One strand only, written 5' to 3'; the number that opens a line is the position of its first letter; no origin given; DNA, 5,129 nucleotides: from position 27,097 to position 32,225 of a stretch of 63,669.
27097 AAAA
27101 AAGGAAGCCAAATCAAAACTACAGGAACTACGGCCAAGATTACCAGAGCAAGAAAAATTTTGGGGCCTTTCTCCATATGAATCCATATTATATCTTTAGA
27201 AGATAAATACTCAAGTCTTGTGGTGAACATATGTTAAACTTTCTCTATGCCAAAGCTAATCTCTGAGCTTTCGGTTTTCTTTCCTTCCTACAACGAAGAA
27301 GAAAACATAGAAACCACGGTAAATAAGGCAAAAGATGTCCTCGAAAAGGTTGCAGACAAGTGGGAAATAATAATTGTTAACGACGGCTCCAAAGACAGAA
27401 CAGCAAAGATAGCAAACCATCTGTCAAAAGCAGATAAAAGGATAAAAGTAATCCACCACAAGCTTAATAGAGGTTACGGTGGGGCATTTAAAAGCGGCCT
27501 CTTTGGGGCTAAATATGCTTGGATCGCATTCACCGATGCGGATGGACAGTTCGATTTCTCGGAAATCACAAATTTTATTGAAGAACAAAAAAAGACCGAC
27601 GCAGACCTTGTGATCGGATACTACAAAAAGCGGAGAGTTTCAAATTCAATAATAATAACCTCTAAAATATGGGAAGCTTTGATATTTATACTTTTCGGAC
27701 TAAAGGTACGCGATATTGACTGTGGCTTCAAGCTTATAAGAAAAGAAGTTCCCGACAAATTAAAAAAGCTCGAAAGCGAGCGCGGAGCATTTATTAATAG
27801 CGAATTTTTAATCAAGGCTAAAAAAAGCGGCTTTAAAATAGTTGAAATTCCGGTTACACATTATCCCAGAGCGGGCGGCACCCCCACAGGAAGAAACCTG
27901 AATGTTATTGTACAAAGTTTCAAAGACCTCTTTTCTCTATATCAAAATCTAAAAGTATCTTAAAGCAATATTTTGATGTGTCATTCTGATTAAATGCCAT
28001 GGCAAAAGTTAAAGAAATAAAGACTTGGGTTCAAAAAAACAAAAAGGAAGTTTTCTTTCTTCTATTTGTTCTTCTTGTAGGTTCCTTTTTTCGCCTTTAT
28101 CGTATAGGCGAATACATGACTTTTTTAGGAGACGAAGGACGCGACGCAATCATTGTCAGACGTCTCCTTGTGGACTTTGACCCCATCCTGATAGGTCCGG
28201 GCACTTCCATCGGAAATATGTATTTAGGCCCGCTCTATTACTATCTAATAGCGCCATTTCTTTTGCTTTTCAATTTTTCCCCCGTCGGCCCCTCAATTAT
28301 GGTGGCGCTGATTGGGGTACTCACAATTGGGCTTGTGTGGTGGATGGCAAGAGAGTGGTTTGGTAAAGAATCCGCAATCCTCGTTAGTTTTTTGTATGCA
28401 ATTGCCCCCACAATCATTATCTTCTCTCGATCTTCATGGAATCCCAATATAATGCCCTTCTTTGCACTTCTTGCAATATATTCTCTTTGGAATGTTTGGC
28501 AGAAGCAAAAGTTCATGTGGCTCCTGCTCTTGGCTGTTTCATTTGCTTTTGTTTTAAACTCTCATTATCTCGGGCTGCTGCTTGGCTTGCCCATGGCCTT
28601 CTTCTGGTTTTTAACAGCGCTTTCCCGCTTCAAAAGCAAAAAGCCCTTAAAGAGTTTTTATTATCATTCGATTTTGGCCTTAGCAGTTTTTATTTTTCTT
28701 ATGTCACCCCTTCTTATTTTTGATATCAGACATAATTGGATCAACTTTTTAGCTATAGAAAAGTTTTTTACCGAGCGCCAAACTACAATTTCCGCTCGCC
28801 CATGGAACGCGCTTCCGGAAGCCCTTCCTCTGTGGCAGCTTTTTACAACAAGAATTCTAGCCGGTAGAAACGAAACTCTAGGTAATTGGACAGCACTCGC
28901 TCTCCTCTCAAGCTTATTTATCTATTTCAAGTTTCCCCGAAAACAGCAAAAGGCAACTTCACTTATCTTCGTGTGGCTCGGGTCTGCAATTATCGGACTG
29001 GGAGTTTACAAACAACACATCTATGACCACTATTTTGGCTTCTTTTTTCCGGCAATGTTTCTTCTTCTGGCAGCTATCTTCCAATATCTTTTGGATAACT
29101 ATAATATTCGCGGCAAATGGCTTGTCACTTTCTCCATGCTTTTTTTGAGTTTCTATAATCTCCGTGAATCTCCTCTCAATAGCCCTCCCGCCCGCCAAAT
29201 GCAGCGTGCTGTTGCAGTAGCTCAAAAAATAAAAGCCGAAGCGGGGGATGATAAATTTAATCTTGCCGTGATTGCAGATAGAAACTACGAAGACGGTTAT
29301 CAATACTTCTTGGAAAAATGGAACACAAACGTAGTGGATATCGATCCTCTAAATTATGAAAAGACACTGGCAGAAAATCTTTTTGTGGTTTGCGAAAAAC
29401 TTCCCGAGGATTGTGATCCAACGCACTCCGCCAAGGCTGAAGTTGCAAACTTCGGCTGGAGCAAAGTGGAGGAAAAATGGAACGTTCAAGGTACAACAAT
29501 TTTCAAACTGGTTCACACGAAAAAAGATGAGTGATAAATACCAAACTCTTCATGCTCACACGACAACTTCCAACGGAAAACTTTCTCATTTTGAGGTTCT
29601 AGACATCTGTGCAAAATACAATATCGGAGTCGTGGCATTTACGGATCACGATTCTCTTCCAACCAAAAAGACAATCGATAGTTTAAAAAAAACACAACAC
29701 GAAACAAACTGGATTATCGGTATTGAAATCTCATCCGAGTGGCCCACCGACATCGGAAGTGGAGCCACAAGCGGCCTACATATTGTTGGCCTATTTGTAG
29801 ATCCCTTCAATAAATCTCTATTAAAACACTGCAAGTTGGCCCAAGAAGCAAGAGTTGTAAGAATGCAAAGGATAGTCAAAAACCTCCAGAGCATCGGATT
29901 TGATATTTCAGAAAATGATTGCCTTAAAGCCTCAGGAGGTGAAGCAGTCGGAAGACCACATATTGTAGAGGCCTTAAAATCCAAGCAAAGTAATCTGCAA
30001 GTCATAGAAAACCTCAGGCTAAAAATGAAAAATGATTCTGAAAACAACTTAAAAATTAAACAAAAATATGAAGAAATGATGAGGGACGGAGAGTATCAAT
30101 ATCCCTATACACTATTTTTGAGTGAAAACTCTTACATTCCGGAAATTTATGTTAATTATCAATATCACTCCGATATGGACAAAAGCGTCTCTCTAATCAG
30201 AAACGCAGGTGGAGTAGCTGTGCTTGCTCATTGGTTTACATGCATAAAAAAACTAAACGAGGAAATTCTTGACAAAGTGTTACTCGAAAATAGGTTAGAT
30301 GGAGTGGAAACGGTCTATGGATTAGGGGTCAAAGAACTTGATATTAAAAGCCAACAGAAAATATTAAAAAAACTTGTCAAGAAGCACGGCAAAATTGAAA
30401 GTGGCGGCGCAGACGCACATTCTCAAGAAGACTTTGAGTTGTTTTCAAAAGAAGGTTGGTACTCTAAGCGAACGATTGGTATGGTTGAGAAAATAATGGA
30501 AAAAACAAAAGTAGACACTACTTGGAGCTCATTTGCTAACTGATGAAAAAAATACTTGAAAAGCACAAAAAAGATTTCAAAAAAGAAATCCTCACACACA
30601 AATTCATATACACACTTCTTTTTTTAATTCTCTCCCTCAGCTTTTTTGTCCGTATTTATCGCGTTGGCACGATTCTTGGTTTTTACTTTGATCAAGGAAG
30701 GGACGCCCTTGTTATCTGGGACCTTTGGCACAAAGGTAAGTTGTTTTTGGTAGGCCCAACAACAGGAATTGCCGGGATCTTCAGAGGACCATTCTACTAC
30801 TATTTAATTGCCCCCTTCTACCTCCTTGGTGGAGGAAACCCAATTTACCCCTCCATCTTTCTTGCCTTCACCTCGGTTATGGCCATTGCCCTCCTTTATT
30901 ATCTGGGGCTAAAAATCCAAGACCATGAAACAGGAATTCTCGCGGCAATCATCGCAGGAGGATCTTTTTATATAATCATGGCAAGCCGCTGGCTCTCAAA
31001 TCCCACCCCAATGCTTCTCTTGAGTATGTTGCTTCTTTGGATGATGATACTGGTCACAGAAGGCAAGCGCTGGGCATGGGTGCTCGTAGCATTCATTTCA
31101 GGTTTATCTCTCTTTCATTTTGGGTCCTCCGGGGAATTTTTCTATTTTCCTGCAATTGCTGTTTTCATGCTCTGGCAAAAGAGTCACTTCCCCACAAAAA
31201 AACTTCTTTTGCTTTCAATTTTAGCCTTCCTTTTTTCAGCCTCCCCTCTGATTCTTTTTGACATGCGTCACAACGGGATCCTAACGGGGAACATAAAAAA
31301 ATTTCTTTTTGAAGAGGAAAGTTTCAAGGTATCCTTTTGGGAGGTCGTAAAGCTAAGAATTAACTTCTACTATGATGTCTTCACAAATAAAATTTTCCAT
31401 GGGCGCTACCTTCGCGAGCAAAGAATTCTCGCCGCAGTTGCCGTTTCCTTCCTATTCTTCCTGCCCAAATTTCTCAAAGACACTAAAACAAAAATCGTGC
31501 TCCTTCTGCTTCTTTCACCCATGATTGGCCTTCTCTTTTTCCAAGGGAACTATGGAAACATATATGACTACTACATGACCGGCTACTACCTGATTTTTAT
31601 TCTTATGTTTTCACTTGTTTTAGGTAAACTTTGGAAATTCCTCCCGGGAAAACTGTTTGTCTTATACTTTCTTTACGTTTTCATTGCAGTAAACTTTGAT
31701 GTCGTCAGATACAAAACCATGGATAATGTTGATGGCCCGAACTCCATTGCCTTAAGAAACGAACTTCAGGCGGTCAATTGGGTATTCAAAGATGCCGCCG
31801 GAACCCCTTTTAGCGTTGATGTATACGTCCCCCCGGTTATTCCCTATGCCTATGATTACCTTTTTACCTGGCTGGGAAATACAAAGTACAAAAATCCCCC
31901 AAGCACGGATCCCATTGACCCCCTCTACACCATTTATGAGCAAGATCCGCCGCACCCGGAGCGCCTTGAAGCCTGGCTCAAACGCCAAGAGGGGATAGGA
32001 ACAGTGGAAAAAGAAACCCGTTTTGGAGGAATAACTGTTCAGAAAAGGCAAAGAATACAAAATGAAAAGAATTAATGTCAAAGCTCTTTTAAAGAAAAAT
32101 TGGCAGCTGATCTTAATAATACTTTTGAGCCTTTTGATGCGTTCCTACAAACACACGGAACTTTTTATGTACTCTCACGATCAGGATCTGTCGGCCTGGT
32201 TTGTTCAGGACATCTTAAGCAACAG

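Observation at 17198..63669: About 46-kb multi-GT-C surface glycosylation island: about 20 lipid-donor transferases served by four donor synthases and one GtrA domain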

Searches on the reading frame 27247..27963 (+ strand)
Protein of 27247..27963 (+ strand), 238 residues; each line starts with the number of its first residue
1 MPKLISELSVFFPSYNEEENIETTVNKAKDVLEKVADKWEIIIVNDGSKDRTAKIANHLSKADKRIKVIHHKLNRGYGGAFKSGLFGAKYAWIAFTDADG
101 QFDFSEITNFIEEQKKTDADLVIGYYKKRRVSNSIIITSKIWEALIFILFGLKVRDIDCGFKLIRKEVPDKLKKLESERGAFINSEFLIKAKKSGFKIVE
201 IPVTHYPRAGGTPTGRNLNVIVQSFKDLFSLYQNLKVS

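Call 3: search_protein_families(library=pfam, proteins=[window:27247-27963:+], max_evalue=0.01)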
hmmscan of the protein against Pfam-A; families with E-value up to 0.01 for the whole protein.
window:27247-27963:+ (238 aa): 3 families
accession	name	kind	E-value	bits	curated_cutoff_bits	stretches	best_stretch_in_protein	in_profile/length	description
PF00535.33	Glycos_transf_2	-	2.5e-31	109.3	23.3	1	9-168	1-163/168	Glycosyl transferase family 2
PF10111.15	Glyco_tranf_2_2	-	0.0014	18.6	27.3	1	9-101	1-93/276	Glycosyltransferase like family 2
PF22329.2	Nro1_C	-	0.0041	17.6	27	1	16-57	54-95/142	Negative regulator of ofd1, C-terminal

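Call 55: search_protein_families(library=ncbifam, proteins=[window:27247-27963:+], max_evalue=0.00001)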
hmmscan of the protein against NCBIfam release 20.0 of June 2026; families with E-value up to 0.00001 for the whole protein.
window:27247-27963:+ (238 aa): 20 families
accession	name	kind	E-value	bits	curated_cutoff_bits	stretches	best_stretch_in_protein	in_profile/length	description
TIGR03937.1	PgaC_IcaA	equivalog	1.5e-19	70.3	422.3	1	6-115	45-151/407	poly-beta-1,6-N-acetyl-D-glucosamine synthase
NF007986.1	PRK10714.1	equivalog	6.1e-19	68.2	529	1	5-213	5-208/316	undecaprenyl-phosphate 4-deoxy-4-formamido-L-arabinose transferase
NF047683.1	TeichurnBiosyTuaG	equivalog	8.5e-18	64.9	400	1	6-119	6-116/252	teichuronic acid biosynthesis protein TuaG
NF041391.1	DPhHxTase_Halo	equivalog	8.8e-16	57.5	375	1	14-212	3-190/213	dolichyl-phosphate hexose transferase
NF058614.1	PPMAGASynPpgS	equivalog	2.2e-15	56.7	370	1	10-223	4-218/226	polyprenyl-phospho-N-acetylgalactosaminyl synthase PpgS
NF047588.1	GlcsyltransPgfSStrep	equivalog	1.1e-14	54.4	500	1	8-175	3-170/308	glycosyltransferase PgfS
TIGR04182.1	glyco_TIGR04182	equivalog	1.2e-14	54.4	325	1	8-237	2-220/293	S-layer glycoprotein N-glycosyltransferase AglJ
NF007482.0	PRK10073.1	equivalog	6.2e-14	51.7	423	1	6-120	6-116/334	glycosyltransferase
TIGR04283.1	glyco_like_mftF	equivalog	7.2e-11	42.1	182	1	8-113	1-99/221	TIGR04283 family arsenosugar biosynthesis glycosyltransferase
TIGR03965.1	mycofact_glyco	equivalog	1.6e-09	37.1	280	1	6-99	74-164/467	mycofactocin biosynthesis glycosyltransferase MftF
NF050050.1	ProtGlycPglI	equivalog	2e-09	37.3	500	1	7-116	3-110/306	GalNAc(5)-diNAcBac-PP-undecaprenol beta-1,3-glucosyltransferase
NF041875.1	EPS_EpsD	equivalog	2.1e-09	37.2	370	1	8-125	1-115/325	exopolysaccharide biosynthesis glycosyltransferase EpsD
NF038302.1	EPS_HpsE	equivalog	8.5e-09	34.8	300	1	7-101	2-98/307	hormogonium polysaccharide biosynthesis glycosyltransferase HpsE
NF010496.0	PRK13915.1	equivalog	1.1e-08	34.6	262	1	6-100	31-127/307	glucosyl-3-phosphoglycerate synthase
TIGR03469.1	HpnB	hypoth_equivalog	1.9e-08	33.8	379.25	1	7-122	45-168/386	hopene-associated glycosyltransferase HpnB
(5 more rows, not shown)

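Call 56: search_solved_structures(query=window:27247-27963:+, max_evalue=0.001)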
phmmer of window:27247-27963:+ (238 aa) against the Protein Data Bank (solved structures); distinct sequences matched with E-value up to 0.001: 18.
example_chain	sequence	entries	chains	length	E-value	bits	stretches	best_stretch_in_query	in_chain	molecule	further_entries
5mlz_A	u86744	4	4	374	5.7e-14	55.6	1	7-214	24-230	Dolichol monophosphate mannose synthase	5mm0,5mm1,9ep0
5eke_A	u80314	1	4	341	2.6e-13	53.4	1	6-187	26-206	Uncharacterized glycosyltransferase sll0501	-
5ekp_C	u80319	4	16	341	2.7e-13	53.4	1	6-187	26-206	Uncharacterized glycosyltransferase sll0501 | Glycosyltransferase sll0501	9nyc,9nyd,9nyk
9nye_A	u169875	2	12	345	2.8e-13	53.3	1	6-187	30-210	Glycosyltransferase sll0501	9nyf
9bhc_C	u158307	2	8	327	4.3e-13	52.7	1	5-212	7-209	Undecaprenyl-phosphate 4-deoxy-4-formamido-L-arabinose transferase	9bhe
8vxh_A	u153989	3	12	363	5.7e-13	52.3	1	5-212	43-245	Undecaprenyl-phosphate 4-deoxy-4-formamido-L-arabinose transferase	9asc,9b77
9hwj_A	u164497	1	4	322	7.1e-12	48.7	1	5-212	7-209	Undecaprenyl-phosphate 4-deoxy-4-formamido-L-arabinose transferase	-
3bcv_A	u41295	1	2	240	2.5e-09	40.4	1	4-125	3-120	Putative glycosyltransferase protein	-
2z87_A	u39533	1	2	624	1e-08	38.3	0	6-132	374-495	Chondroitin synthase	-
2z86_A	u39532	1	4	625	1.1e-08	38.3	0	6-132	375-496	Chondroitin synthase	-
5hea_A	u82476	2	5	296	1.9e-08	37.5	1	8-101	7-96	Putative glycosyltransferase (GalT1)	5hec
3l7j_A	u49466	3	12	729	7.6e-06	29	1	7-119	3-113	Teichoic acid biosynthesis protein F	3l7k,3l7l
3l7m_A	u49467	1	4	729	7.6e-06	29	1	7-119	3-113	Teichoic acid biosynthesis protein F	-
3l7i_A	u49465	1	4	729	7.6e-06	29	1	7-119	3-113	Teichoic acid biosynthesis protein F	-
6p61_A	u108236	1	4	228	1e-05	28.6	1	8-103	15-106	Glycosyltransferase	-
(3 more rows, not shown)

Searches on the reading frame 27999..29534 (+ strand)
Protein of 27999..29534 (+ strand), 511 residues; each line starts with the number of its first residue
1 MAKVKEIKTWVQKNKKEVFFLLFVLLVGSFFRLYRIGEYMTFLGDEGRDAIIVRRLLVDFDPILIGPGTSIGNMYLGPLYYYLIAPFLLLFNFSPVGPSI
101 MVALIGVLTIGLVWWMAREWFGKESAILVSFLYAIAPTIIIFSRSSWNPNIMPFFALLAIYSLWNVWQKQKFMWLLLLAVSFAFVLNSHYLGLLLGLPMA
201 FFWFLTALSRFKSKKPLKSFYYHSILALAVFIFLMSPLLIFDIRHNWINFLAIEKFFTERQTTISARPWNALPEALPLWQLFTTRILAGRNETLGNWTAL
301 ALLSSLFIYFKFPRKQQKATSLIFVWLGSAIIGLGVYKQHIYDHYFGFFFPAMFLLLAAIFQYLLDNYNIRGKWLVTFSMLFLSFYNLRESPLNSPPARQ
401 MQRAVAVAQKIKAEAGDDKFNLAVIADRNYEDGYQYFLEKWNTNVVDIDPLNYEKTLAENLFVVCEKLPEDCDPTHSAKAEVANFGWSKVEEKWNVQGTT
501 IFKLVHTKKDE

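Call 3: search_protein_families(library=pfam, proteins=[window:27999-29534:+], max_evalue=0.01)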
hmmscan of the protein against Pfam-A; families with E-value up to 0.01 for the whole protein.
window:27999-29534:+ (511 aa): 2 families
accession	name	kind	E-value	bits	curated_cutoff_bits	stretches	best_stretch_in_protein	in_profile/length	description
PF13231.12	PMT_2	-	3.6e-15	57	26.1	1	78-232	4-155/160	Dolichyl-phosphate-mannose-protein mannosyltransferase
PF02366.24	PMT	-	0.00071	19.6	22.7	1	78-233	65-227/245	Dolichyl-phosphate-mannose-protein mannosyltransferase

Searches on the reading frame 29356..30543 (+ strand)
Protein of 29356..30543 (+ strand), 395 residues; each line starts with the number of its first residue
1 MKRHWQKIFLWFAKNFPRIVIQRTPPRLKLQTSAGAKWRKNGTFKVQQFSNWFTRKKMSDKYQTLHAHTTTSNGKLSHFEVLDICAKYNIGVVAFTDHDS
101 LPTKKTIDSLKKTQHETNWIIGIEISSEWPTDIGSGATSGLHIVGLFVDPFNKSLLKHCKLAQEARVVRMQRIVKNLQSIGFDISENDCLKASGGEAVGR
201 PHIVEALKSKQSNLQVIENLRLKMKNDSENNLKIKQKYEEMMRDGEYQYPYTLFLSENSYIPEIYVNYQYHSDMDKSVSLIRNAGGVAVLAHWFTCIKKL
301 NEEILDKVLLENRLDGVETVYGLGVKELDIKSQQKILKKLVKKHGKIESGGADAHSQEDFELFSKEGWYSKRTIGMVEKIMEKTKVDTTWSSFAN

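Call 4: search_protein_families(library=pfam, proteins=[window:29356-30543:+], max_evalue=0.01)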
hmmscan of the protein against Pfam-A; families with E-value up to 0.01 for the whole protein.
window:29356-30543:+ (395 aa): 1 family
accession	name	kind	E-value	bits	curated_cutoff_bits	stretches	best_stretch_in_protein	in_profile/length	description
PF02811.25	PHP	-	0.0012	19.7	26.4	1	65-155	2-71/164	PHP domain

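Call 22: search_protein_families(library=ncbifam, proteins=[window:29356-30543:+], max_evalue=0.01)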
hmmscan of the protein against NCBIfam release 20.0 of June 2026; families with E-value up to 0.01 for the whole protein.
window:29356-30543:+ (395 aa): 5 families
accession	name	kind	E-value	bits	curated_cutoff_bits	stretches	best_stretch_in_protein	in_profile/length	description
NF047791.1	RNaseRnm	equivalog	4.2e-23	82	375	2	64-211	4-145/275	RNase RNM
NF041577.1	nside_bi_sphtase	equivalog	1.4e-21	76.8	400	2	64-208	5-142/276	3',5'-nucleoside bisphosphate phosphatase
NF038032.1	CehA_McbA_metalo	domain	1.3e-07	31.4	80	1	65-129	7-71/315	CehA/McbA family metallohydrolase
NF041661.1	Cycl_ph_dihydrol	equivalog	4.8e-07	29.4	500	1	65-209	2-141/259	phosphoribosyl 1,2-cyclic phosphate 1,2-diphosphodiesterase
NF004981.0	PRK06361.1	equivalog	0.0048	16.3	117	1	65-125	4-65/217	histidinol phosphate phosphatase domain-containing protein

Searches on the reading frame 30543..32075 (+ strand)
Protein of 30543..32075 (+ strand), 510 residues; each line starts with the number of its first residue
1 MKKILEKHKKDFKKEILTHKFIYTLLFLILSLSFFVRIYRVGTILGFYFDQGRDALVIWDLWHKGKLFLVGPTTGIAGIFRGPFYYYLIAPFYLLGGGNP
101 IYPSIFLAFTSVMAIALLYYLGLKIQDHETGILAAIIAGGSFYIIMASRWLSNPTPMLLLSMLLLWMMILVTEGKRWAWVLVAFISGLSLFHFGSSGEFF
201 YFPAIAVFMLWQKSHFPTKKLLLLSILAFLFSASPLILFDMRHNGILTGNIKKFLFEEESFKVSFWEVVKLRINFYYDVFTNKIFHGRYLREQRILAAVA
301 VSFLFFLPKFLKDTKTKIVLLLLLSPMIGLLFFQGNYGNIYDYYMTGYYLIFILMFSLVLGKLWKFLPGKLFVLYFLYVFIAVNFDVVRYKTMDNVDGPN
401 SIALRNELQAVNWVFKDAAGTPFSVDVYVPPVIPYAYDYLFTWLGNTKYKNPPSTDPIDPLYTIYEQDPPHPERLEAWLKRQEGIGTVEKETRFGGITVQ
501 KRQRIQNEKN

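Call 4: search_protein_families(library=pfam, proteins=[window:30543-32075:+], max_evalue=0.01)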
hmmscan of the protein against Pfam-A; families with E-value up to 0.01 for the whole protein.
window:30543-32075:+ (510 aa): 1 family
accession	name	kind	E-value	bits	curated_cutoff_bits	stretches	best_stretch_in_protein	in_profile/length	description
PF13231.12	PMT_2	-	1.8e-09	38.4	26.1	1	82-237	3-158/160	Dolichyl-phosphate-mannose-protein mannosyltransferase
